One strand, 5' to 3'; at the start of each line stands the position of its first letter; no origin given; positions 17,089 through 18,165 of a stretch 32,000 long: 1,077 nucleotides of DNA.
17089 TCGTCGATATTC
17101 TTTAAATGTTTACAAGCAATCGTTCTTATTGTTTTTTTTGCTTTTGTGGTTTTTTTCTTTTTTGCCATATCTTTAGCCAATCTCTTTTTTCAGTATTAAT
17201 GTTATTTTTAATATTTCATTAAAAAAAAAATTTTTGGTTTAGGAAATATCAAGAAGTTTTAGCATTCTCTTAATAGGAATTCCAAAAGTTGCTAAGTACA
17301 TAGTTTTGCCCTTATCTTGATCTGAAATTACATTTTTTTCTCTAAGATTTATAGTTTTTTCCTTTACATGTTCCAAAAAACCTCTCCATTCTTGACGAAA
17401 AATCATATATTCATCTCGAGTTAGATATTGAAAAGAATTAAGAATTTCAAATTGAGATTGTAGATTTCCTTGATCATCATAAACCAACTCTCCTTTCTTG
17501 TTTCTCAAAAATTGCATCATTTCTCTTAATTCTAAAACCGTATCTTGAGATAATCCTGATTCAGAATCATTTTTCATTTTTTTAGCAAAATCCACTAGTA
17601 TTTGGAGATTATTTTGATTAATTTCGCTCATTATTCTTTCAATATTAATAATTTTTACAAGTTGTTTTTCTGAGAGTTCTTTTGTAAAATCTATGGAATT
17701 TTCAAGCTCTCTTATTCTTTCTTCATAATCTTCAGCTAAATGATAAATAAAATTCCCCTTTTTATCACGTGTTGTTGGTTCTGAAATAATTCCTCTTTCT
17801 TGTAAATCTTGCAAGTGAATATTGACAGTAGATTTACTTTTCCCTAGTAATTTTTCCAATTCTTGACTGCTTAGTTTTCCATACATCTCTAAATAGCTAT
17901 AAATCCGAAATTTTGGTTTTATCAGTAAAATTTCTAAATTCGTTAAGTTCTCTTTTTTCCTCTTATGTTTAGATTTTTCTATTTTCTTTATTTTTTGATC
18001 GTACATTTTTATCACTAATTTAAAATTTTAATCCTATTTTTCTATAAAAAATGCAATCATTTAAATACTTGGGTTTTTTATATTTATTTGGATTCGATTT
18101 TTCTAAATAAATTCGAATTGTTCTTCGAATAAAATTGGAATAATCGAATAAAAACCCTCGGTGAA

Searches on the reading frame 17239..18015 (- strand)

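Call 46: search_protein_families(library=pfam, proteins=[window:17239-18015:-], max_evalue=0.001)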
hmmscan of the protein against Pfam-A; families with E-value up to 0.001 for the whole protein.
window:17239-18015:- (258 aa): 3 families
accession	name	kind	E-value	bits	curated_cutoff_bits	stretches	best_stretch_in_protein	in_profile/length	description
PF13412.12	HTH_24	-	1.2e-05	25.2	21.9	1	36-77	6-47/48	Winged helix-turn-helix DNA-binding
PF12802.13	MarR_2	-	1.7e-05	25.3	27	1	41-85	13-59/61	MarR family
PF01022.26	HTH_5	-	5.1e-05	23.5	22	1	40-78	9-46/47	Bacterial regulatory protein, arsR family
